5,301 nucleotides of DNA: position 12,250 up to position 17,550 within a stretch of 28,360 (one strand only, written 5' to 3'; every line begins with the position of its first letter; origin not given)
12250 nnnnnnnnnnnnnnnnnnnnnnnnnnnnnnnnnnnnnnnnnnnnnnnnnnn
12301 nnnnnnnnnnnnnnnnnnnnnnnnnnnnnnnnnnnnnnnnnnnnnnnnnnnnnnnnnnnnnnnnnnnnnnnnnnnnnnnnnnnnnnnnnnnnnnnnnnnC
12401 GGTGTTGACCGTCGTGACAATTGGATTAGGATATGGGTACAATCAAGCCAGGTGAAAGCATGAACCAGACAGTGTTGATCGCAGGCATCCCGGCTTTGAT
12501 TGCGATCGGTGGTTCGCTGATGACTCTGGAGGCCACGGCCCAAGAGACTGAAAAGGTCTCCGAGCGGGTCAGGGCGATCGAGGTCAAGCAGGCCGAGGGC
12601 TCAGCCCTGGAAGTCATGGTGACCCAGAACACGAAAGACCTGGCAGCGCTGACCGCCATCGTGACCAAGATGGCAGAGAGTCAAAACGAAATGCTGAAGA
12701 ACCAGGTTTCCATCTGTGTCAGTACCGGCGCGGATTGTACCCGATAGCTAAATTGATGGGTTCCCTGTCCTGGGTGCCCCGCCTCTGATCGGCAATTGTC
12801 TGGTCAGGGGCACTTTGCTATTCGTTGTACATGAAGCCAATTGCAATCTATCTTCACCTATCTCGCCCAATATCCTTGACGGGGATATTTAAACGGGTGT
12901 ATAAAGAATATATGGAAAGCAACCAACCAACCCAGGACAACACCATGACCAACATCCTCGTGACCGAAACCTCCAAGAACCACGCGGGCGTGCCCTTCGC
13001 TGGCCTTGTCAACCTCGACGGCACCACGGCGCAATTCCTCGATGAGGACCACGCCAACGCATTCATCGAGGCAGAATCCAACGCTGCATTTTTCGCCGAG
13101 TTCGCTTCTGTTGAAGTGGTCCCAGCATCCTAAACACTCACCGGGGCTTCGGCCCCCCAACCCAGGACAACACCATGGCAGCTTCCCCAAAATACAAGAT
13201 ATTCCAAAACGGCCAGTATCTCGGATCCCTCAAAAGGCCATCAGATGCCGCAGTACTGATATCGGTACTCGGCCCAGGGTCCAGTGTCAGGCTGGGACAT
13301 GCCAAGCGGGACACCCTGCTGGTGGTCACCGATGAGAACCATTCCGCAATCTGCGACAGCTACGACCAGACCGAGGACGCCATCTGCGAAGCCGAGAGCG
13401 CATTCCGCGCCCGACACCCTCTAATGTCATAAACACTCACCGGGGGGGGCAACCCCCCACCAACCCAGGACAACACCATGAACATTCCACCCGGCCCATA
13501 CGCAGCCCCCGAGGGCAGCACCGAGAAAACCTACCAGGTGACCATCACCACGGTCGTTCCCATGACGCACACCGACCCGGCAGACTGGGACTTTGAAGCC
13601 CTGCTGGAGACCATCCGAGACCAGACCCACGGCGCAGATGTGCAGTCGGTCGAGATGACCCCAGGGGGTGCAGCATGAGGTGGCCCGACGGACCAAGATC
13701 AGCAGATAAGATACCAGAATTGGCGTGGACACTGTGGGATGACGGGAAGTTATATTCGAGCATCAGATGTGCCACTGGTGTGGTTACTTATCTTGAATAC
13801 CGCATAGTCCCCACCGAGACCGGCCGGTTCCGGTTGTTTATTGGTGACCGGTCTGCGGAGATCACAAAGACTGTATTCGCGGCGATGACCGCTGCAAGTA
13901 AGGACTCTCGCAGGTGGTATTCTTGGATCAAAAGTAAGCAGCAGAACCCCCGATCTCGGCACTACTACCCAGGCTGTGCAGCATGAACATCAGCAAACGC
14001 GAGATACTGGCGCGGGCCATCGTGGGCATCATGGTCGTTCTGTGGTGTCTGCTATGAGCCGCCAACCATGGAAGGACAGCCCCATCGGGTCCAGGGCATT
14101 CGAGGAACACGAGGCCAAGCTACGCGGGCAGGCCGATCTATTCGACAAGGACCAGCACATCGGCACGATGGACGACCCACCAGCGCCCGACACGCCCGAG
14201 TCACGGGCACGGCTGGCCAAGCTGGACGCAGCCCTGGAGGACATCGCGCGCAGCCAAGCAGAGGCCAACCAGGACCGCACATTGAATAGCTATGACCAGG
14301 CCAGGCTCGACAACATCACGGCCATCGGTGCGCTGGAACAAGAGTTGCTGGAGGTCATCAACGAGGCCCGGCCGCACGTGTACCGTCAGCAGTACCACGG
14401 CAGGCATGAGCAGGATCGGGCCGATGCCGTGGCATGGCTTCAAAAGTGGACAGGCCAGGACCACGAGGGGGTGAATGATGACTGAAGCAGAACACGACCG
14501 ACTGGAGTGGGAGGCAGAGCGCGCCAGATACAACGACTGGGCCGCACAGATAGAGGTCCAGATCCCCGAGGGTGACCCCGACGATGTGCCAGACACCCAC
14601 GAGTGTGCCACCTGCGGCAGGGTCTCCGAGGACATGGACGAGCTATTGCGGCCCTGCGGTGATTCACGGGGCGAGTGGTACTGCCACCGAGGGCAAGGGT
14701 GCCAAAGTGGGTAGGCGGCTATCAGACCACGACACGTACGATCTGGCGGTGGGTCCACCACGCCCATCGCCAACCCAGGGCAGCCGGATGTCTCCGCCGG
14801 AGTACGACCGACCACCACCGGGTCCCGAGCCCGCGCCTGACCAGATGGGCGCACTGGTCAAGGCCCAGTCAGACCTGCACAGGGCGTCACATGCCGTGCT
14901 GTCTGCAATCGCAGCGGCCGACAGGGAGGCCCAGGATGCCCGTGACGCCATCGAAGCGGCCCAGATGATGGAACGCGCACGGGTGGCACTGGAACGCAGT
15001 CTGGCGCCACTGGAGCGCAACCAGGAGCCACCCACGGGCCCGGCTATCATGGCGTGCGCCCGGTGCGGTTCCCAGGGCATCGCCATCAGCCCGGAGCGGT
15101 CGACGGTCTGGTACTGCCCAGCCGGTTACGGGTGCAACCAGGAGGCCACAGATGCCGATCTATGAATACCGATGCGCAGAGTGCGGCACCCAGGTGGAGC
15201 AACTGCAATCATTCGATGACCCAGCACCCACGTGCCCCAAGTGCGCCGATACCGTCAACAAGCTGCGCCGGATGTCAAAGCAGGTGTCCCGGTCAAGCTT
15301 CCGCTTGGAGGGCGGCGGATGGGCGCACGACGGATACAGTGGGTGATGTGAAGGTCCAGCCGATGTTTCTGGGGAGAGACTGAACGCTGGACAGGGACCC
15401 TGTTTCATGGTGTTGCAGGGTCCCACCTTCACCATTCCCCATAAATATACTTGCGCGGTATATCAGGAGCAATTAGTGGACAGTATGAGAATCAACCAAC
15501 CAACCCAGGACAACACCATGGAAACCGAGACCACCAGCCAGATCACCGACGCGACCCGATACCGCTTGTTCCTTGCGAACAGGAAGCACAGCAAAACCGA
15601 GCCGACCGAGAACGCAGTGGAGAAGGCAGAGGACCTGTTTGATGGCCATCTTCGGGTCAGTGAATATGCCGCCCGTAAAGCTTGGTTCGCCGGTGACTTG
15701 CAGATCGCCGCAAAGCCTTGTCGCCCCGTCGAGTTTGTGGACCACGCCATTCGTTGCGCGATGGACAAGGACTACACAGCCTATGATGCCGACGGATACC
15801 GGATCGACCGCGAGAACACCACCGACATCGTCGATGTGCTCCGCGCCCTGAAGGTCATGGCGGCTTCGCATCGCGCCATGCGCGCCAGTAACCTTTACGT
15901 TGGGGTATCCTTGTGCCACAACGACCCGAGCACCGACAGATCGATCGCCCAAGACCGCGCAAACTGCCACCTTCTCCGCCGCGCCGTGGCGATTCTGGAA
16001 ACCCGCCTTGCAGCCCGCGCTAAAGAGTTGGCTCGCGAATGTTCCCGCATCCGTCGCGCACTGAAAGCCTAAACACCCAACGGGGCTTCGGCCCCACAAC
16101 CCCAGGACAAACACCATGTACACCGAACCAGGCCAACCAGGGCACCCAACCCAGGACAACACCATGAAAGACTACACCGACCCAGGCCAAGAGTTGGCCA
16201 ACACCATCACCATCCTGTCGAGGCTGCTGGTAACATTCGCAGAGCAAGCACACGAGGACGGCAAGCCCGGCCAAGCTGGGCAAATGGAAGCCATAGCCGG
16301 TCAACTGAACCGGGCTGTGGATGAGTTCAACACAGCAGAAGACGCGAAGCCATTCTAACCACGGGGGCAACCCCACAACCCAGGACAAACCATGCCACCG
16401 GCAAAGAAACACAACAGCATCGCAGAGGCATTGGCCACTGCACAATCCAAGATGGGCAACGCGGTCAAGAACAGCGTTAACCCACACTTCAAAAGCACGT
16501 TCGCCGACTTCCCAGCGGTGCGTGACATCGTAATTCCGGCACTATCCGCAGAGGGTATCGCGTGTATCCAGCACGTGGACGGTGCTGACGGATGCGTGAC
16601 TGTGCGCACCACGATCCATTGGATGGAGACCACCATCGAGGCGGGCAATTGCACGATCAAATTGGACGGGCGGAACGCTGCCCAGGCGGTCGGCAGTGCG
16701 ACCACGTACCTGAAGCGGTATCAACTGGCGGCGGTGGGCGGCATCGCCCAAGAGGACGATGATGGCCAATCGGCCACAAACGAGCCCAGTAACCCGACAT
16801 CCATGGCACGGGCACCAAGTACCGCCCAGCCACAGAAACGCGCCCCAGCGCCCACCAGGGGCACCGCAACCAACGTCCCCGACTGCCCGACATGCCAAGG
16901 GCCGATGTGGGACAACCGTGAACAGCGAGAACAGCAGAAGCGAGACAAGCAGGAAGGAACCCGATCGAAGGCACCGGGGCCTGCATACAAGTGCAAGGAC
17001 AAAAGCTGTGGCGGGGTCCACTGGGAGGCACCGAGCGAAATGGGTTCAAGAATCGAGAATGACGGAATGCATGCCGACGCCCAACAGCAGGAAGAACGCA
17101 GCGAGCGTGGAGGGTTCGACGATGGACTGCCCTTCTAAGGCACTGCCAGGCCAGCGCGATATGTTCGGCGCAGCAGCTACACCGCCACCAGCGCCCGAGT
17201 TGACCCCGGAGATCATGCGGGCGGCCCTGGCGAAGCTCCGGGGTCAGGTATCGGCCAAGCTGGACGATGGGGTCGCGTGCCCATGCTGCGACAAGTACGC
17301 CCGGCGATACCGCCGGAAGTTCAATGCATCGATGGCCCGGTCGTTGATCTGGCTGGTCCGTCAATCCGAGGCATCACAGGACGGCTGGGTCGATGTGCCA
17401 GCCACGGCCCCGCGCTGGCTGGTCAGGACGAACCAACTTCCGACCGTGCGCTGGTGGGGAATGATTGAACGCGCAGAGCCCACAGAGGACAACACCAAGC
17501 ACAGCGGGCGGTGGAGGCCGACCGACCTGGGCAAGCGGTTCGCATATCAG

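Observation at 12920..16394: Reiterated ~45-nt intercistronic cassette (stop, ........, tetraloop hairpin, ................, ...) organising the first early genes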

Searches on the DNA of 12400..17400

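Call 35: search_rna_families(source=window, start=12400, end=17400, threshold=evalue, max_evalue=1)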
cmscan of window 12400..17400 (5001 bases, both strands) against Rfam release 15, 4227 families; matches with E-value up to 1: 1.
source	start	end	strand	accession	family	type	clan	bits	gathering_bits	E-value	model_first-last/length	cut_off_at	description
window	13323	13379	+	RF00283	SCARNA18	Gene; snRNA; snoRNA; scaRNA;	-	20.4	40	0.51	1-83/83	no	small Cajal body-specific RNA 18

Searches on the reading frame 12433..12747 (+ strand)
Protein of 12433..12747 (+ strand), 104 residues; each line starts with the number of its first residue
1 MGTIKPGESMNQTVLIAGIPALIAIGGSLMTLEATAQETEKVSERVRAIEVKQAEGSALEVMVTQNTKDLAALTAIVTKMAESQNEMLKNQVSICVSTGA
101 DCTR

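Call 16: search_protein_families(library=pfam, proteins=[window:12433-12747:+], max_evalue=0.01)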
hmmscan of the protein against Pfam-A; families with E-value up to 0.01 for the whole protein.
window:12433-12747:+ (104 aa): 0 families

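Call 68: find_homologous_proteins(query=window:12433-12747:+, max_evalue=0.001)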
Query window:12433-12747:+ (104 aa): 6 proteins with E <= 0.001 among 10 candidates.
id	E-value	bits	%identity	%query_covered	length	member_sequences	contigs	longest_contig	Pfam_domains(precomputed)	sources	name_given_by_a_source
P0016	2.7e-47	176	89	97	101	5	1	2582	-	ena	-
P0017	1.2e-45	171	94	91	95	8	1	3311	-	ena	-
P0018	2.0e-42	161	88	91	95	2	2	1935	-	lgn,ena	-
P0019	3.7e-40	153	84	91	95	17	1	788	-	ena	-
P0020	3.4e-22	96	49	98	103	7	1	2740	-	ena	-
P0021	2.1e-21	94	79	61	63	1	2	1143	-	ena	-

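Call 69: find_encoding_contigs(protein=P0020, flank=5000, max_places=4)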
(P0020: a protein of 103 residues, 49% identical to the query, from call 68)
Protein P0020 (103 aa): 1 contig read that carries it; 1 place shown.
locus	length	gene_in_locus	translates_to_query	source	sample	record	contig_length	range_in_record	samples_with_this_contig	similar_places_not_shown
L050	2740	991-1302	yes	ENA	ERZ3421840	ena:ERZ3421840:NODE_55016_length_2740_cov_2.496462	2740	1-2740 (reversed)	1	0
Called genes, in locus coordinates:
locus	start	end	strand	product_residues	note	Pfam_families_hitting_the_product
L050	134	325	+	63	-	-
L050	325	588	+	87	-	-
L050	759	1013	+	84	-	-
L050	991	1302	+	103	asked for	-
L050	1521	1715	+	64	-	-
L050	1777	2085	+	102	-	-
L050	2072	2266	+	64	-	PF09723:Zn_ribbon_8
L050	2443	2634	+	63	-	-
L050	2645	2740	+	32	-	?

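Call 70: find_encoding_contigs(protein=P0017, flank=5000, max_places=4)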
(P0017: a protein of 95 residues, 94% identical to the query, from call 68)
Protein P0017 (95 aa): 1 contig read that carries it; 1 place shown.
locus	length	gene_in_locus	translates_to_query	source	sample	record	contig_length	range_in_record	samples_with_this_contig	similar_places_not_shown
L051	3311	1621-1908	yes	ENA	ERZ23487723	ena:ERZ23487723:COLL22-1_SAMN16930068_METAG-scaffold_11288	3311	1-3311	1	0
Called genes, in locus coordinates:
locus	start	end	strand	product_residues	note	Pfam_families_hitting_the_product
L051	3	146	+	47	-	?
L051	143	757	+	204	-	-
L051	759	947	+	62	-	-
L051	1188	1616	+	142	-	-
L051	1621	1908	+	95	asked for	-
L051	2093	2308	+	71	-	-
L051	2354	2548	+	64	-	-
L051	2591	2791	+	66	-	-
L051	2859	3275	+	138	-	-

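Call 71: find_encoding_contigs(protein=P0016, flank=5000, max_places=4)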
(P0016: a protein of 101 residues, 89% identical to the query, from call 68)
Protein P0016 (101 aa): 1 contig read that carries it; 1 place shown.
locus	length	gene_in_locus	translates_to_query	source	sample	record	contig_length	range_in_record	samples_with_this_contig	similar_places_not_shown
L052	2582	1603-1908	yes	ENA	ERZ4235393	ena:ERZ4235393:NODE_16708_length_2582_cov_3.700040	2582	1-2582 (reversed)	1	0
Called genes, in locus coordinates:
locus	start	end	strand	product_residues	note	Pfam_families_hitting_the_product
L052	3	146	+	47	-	?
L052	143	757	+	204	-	-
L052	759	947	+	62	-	-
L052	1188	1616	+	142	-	-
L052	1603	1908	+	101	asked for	-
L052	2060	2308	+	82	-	-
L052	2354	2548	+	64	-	-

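Call 72: find_encoding_contigs(protein=P0018, flank=5000, max_places=4)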
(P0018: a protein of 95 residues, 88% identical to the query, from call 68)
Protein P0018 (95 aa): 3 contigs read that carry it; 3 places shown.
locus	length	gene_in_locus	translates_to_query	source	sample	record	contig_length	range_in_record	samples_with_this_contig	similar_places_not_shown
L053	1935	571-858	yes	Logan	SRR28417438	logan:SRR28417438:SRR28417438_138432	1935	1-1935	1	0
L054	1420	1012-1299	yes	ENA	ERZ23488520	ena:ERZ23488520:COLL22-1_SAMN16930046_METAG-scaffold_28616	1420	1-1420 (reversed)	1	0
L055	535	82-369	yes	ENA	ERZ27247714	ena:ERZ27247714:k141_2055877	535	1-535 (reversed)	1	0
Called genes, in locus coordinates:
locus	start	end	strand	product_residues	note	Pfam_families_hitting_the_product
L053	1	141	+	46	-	?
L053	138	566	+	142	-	-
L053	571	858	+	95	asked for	-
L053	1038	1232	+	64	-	-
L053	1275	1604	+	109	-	-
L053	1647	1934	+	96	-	?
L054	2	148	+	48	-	?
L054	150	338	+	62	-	-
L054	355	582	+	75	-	-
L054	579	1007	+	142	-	-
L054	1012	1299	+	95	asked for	-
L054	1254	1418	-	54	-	?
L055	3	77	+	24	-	?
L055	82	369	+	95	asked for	-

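Call 101: find_homologous_proteins(query=P0020, max_evalue=0.001)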
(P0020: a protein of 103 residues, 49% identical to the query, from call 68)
Query P0020 (103 aa): 13 proteins with E <= 0.001 among 15 candidates.
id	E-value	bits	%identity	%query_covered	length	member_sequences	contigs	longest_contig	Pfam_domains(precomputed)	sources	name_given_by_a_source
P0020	1.6e-55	202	100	100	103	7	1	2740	-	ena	-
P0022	8.3e-35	136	68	100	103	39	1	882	-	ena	-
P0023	2.5e-32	128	70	91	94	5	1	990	-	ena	-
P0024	2.2e-26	109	64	100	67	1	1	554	-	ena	-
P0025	1.1e-25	107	57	99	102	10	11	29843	-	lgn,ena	-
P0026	1.4e-25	107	61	87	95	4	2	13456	-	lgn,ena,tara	tara:strand:- start:1135 stop:1422 length:288 start_codon:yes stop_codon:yes gene_type:complete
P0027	4.1e-24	102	57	87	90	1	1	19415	-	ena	-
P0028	6.2e-24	101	56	99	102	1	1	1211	-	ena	-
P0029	4.5e-23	99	58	88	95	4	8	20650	-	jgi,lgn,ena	-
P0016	8.0e-22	95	51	96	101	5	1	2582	-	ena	-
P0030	1.1e-21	94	55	88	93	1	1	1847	-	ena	-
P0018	2.2e-20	90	51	91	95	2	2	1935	-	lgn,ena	-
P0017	1.2e-19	88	51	90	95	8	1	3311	-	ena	-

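Call 102: find_encoding_contigs(protein=P0025, flank=4000, max_places=3)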
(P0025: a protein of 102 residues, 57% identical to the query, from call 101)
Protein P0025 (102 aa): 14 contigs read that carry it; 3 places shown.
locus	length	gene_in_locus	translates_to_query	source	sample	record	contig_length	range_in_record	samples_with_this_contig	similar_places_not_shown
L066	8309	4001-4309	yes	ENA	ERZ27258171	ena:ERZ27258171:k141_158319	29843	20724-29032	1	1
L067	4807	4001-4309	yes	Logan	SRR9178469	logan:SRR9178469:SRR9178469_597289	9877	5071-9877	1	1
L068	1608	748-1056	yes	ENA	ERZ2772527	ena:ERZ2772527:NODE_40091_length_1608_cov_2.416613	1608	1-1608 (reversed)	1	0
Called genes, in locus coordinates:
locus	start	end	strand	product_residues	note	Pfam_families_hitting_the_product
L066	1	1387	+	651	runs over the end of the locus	-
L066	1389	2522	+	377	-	-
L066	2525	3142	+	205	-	-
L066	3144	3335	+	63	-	-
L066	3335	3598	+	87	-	-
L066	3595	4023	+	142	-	-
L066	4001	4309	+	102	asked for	-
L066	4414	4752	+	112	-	-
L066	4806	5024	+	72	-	-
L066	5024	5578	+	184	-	-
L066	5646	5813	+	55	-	-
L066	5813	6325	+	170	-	PF05565:Sipho_Gp157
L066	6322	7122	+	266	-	PF00145:DNA_methylase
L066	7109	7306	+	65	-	PF09723:Zn_ribbon_8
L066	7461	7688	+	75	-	-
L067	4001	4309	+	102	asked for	-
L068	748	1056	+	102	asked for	-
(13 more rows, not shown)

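Call 103: find_encoding_contigs(protein=P0026, flank=4000, max_places=2)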
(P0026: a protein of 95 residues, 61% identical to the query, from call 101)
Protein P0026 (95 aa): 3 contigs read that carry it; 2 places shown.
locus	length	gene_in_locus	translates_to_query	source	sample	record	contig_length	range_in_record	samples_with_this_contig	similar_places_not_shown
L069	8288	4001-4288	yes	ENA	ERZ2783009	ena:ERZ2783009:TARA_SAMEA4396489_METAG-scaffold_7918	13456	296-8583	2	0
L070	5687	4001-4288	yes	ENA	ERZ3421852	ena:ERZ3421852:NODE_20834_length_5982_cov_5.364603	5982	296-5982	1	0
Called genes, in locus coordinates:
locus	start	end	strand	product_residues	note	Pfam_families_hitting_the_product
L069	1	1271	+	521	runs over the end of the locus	?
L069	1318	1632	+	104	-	-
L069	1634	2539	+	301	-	-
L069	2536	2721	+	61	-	-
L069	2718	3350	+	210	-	-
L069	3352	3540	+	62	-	-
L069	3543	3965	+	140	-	-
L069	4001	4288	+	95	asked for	-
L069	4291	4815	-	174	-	-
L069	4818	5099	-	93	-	PF13560:HTH_31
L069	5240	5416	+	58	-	-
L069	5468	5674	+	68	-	-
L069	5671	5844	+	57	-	-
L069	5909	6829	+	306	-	PF13479:AAA_24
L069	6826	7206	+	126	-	PF00436:SSB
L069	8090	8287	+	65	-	PF09723:Zn_ribbon_8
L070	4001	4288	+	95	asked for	-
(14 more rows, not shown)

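Call 104: find_encoding_contigs(protein=P0027, flank=4000, max_places=2)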
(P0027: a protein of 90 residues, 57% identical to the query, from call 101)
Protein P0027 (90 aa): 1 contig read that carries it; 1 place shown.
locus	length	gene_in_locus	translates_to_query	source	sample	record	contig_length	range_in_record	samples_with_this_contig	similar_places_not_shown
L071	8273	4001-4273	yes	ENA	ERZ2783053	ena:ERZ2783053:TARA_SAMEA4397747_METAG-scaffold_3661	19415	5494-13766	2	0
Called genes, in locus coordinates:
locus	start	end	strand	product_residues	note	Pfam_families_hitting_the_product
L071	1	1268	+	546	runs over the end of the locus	PF13550:Phage-tail_3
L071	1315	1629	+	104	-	-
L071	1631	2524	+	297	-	-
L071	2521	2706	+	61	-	-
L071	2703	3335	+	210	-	-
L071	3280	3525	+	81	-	-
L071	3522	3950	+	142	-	-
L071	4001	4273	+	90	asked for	-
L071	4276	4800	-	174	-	-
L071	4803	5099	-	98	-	PF13560:HTH_31, PF12844:HTH_19 (weak)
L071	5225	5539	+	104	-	-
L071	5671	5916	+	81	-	-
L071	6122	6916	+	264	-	PF13479:AAA_24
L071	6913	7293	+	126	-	PF00436:SSB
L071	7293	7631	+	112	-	-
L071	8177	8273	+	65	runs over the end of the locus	PF09723:Zn_ribbon_8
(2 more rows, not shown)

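Call 105: find_encoding_contigs(protein=P0029, flank=4000, max_places=3)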
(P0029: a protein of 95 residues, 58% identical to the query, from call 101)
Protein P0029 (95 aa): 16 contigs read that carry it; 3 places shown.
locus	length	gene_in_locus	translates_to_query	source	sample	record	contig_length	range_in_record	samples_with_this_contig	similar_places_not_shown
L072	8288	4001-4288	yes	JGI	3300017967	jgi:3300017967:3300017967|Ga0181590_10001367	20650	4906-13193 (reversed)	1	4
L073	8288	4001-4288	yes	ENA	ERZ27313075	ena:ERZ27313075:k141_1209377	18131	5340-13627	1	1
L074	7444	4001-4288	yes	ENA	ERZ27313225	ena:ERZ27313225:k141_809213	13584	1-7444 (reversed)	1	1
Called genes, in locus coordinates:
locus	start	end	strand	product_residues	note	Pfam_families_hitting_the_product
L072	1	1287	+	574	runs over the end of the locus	PF13550:Phage-tail_3 (weak)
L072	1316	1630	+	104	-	-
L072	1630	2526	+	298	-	-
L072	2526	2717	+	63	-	-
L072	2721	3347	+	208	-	-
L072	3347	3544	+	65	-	-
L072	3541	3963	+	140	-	-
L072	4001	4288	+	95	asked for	-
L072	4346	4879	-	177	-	-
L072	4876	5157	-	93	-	PF13560:HTH_31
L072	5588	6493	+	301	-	PF13479:AAA_24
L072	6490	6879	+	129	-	PF00436:SSB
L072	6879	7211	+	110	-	-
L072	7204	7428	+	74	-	-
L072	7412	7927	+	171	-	PF05565:Sipho_Gp157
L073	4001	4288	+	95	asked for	-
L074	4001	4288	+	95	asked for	-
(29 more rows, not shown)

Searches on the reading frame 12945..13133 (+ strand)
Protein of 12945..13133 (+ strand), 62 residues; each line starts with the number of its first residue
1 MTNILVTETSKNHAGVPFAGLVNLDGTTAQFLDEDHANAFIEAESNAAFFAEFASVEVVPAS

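Call 17: search_protein_families(library=pfam, proteins=[window:12945-13133:+], max_evalue=0.01)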
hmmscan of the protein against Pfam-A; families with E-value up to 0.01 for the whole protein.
window:12945-13133:+ (62 aa): 0 families

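Call 42: search_protein_families(library=phrogs, proteins=[window:12945-13133:+], max_evalue=0.01)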
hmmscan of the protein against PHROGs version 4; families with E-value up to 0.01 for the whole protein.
window:12945-13133:+ (62 aa): 0 families
